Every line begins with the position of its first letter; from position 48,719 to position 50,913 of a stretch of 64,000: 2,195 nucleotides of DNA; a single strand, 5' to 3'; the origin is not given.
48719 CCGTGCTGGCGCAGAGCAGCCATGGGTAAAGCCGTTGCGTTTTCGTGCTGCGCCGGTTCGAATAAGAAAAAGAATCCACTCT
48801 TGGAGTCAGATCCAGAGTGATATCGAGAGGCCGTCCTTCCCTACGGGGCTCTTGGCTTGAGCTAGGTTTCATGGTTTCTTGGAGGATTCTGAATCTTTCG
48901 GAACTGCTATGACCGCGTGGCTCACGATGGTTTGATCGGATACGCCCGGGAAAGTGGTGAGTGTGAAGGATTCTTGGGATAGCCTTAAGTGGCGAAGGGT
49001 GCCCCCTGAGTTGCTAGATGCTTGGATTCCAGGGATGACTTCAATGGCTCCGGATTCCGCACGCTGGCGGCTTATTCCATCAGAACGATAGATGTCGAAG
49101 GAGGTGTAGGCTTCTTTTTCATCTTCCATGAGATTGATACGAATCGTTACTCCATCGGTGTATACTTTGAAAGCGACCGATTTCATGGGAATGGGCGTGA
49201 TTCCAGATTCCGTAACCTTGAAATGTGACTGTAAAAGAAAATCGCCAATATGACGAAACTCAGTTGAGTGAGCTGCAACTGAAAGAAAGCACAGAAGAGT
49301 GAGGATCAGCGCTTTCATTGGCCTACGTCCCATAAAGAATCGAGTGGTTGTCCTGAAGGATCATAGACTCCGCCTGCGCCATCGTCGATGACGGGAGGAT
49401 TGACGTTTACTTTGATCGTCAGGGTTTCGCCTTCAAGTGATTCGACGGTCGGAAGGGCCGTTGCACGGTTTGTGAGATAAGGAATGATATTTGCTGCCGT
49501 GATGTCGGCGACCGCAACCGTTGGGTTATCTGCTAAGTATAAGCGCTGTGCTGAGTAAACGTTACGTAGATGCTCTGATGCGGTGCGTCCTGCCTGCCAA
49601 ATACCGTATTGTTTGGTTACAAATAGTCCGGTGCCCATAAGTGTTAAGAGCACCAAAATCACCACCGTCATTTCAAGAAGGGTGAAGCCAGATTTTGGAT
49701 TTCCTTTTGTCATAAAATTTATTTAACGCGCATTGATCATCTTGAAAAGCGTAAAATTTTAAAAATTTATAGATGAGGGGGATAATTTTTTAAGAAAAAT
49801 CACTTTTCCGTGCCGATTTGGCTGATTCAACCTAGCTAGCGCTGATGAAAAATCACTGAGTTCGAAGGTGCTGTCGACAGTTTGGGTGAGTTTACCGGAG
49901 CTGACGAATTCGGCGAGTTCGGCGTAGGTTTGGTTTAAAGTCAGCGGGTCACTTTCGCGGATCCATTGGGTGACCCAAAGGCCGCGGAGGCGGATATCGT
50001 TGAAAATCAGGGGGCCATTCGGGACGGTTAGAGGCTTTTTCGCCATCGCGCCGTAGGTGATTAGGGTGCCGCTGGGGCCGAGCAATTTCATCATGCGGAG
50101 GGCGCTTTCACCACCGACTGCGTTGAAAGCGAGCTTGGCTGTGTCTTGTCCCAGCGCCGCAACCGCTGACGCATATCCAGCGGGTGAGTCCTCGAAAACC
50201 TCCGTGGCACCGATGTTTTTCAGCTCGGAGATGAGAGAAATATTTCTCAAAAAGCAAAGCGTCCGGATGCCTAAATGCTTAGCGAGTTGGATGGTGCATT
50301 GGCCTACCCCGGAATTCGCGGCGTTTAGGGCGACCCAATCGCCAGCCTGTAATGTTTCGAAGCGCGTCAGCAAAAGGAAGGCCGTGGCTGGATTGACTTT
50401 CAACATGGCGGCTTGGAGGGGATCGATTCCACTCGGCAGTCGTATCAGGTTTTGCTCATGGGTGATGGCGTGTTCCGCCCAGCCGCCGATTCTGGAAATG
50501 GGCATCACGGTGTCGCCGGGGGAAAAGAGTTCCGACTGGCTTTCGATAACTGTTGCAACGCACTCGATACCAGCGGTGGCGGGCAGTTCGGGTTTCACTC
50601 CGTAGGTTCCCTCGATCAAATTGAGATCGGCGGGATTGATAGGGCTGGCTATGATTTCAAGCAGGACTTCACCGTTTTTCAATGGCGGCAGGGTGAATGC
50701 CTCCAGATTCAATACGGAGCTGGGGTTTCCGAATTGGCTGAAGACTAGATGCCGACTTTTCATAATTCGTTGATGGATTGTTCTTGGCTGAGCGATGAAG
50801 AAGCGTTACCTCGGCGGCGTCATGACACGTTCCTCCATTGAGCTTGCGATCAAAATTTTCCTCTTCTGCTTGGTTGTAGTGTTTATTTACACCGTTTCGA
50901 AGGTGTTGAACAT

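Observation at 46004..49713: Seven-gene ATGA-coupled operon: a lone pseudopilin, four uncharacterised envelope proteins, a DUF3108-like protein and TsaE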

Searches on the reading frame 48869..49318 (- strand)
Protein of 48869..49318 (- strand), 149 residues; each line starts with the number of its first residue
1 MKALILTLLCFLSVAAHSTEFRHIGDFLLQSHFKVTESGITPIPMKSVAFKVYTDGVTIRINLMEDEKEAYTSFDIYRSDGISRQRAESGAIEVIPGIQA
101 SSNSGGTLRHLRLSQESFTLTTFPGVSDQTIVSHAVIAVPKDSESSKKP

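Call 3: search_protein_families(library=pfam, proteins=[window:48869-49318:-], max_evalue=1)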
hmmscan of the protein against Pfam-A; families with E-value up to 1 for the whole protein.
window:48869-49318:- (149 aa): 0 families

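Call 4: search_protein_families(library=ncbifam, proteins=[window:48869-49318:-], max_evalue=1)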
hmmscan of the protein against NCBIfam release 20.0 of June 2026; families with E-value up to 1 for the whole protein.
window:48869-49318:- (149 aa): 0 families

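Call 17: search_solved_structures(query=A2, max_evalue=10)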
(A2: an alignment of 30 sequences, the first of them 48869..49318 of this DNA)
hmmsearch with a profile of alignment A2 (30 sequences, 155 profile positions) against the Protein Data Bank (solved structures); distinct sequences matched with E-value up to 10: 0.

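Call 71: search_protein_families(library=pfam, alignment_id=A2, max_evalue=1)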
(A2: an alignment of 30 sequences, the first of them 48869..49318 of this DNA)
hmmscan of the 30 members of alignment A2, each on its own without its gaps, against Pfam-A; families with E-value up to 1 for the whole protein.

A. member 1, window:48869-49318:- (149 aa): 0 families

B. families by the number of members that match (of 30 scanned): 4 families
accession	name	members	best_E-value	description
PF10221.14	Mat89Bb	4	0.003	Cell cycle and development regulator Mat89Bb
PF18370.7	RGI_lyase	2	0.13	Rhamnogalacturonan I lyases beta-sheet domain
PF18727.6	ALMS_repeat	1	0.032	Alstrom syndrome repeat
PF08758.17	Cadherin_pro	1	0.16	Cadherin prodomain like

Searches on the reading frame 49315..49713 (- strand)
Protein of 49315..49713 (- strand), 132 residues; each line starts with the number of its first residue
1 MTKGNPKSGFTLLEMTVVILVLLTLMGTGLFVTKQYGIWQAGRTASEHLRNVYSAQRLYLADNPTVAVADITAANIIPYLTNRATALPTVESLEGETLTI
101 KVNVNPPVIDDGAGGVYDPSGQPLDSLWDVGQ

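Call 3: search_protein_families(library=pfam, proteins=[window:49315-49713:-], max_evalue=1)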
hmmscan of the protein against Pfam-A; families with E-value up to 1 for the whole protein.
window:49315-49713:- (132 aa): 2 families
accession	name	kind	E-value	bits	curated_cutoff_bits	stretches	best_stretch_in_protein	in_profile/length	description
PF07963.17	N_methyl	-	8.2e-05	22.5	21.2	1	7-27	4-24/27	Prokaryotic N-terminal methylation motif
PF01819.22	Levi_coat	-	0.068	13.6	25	1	63-120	27-83/132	Levivirus coat protein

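Call 4: search_protein_families(library=ncbifam, proteins=[window:49315-49713:-], max_evalue=1)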
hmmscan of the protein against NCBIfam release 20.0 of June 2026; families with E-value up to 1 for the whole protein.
window:49315-49713:- (132 aa): 7 families
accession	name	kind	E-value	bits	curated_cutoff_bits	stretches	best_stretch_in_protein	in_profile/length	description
TIGR02532.1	IV_pilin_GFxxxE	domain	0.00047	19.9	16.3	1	8-27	2-21/24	prepilin-type N-terminal cleavage/methylation domain-containing protein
NF007800.0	PRK10506.1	equivalog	0.0074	16.1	158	1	6-38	7-39/163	prepilin peptidase-dependent protein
NF040982.1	ComGD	equivalog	0.012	16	70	1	7-34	1-27/139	competence type IV pilus minor pilin ComGD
TIGR01708.2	typeII_sec_gspH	equivalog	0.021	14.8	80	1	8-28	2-21/169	type II secretion system minor pseudopilin GspH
TIGR01710.1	typeII_sec_gspG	equivalog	0.034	14.2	88.85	1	8-27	1-20/134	type II secretion system major pseudopilin GspG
NF040999.1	pilin_ComGC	equivalog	0.074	13.3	75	1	8-26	2-20/84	competence type IV pilus major pilin ComGC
NF041002.1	pilin_ComGF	equivalog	0.074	13.3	80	1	8-36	2-30/139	competence type IV pilus minor pilin ComGF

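Call 43: search_solved_structures(query=A6, max_evalue=10)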
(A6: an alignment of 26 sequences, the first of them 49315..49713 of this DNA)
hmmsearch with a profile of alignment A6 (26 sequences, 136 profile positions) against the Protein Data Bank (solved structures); distinct sequences matched with E-value up to 10: 17.
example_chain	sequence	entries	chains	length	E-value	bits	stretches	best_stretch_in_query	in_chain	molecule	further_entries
8pfb_G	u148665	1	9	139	2.4e-06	30.4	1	14-90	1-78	Type IV pilin PilE1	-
8feh_D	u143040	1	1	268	4.6e-05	26.3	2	67-126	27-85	Minor capsid protein A1 fusion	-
7tgg_A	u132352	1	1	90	0.0001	25.2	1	6-70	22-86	Geopilin domain 1 protein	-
8tj2_C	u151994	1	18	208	0.0018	21.1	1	14-67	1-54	Type IV major pilin protein PilA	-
9egp_A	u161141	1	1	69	0.0047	19.8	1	7-66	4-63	Geopilin domain 1 protein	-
2m7g_A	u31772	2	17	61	0.007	19.2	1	14-70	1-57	Geopilin domain 1 protein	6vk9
9laa_A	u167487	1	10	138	0.051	16.4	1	5-50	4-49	Type IV pilin protein PilA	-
8w5d_c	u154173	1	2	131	0.09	15.6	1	67-126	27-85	Minor capsid protein A1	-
8w5u_C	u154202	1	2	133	0.091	15.6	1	67-126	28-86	Minor capsid protein A1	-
8w5v_C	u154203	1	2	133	0.091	15.6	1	67-126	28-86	Minor capsid protein A1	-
1qbe_A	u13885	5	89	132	0.092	15.6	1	67-126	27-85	BACTERIOPHAGE Q BETA CAPSID | Minor capsid protein A1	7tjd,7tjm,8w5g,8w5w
5kip_A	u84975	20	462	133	0.093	15.6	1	67-126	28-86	Coat protein | Capsid protein | Minor capsid protein A1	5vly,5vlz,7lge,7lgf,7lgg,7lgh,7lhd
6i2o_A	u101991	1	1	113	0.12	15.2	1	44-90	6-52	Type IV pilin PilE1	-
7tjg_A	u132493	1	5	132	0.15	14.9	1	67-126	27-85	Minor capsid protein A1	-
7tje_A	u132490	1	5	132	0.22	14.4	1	67-126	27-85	Minor capsid protein A1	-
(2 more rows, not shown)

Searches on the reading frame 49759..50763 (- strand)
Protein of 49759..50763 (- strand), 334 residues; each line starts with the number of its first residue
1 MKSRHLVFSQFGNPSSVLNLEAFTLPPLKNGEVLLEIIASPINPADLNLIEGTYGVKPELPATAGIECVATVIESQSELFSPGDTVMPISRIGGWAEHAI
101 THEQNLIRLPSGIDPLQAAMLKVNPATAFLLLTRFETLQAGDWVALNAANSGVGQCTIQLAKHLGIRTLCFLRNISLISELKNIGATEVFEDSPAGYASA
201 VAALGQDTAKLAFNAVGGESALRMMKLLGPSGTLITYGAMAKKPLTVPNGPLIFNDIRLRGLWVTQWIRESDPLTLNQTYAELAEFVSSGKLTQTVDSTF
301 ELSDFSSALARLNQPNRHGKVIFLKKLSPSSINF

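Call 3: search_protein_families(library=pfam, proteins=[window:49759-50763:-], max_evalue=1)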
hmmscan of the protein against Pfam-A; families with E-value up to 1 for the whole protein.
window:49759-50763:- (334 aa): 4 families
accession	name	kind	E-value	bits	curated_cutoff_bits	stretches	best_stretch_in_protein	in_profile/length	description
PF00107.32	ADH_zinc_N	-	9.1e-17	61.7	31.8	1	152-269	1-117/129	Zinc-binding dehydrogenase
PF13602.12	ADH_zinc_N_2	-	3.1e-12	48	27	1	185-322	2-133/134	Zinc-binding dehydrogenase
PF08240.17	ADH_N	-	3.4e-11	43.8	23.5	1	30-110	2-103/104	Alcohol dehydrogenase GroES-like domain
PF16884.10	ADH_N_2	-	5.7e-07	29.9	31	1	17-108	17-107/108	N-terminal domain of oxidoreductase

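Call 4: search_protein_families(library=ncbifam, proteins=[window:49759-50763:-], max_evalue=1)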
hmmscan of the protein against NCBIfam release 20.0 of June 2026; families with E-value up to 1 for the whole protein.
window:49759-50763:- (334 aa): 16 families
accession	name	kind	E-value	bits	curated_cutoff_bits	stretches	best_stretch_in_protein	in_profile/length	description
TIGR02824.1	quinone_pig3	subfamily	2.3e-39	135.3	296.8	1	6-323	4-323/325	putative NAD(P)H quinone oxidoreductase, PIG3 family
TIGR02823.1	oxido_YhdH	subfamily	4.8e-26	91.4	297.25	1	17-322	13-321/324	acrylyl-CoA reductase family protein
TIGR02825.1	B4_12hDH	equivalog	9.3e-17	61.4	579.85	1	16-313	19-316/327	leukotriene B4 12-hydroxydehydrogenase/15-oxo-prostaglandin 13-reductase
NF051456.1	acrylyl_AcuI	equivalog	1.5e-16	60.1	440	1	27-321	24-320/325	acrylyl-CoA reductase (NADPH)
NF008024.0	PRK10754.1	subfamily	2.3e-15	56.5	348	1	4-319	3-321/327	NADPH:quinone reductase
NF041172.1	AcrlCoa_red_Thmprot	equivalog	3.1e-14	52.7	500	2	93-323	116-332/334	acryloyl-CoA reductase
NF058644.1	CurcmRedCuraProt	equivalog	9.5e-14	51.2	440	1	17-322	17-330/336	NADPH-dependent curcumin/dihydrocurcumin reductase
NF010344.0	PRK13771.1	subfamily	2.9e-13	49.5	349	1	93-322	116-330/334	putative alcohol dehydrogenase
NF041183.1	Pks2_ls1_myc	equivalog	7.2e-13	46.3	2400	1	17-322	1419-1726/2086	sulfolipid-1 biosynthesis phthioceranic/hydroxyphthioceranic acid synthase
NF047908.1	AldhRedAhr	equivalog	6.2e-11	41.7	470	1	89-320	116-330/335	NADPH-dependent aldehyde reductase Ahr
TIGR01751.1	crot-CoA-red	equivalog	1e-09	37.6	378.55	1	92-210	139-260/398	crotonyl-CoA carboxylase/reductase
TIGR03989.1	Rxyl_3153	subfamily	6e-08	32.3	440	2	83-272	129-323/370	NDMA-dependent alcohol dehydrogenase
TIGR02817.1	adh_fam_1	subfamily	7.7e-08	32.1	284.05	1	24-300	23-307/336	zinc-binding alcohol dehydrogenase family protein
NF006940.0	PRK09422.1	equivalog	6.2e-06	25.4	344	1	93-164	115-184/338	alcohol dehydrogenase AdhP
NF007642.0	PRK10309.1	equivalog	0.0017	17.6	550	1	90-323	112-344/347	galactitol-1-phosphate 5-dehydrogenase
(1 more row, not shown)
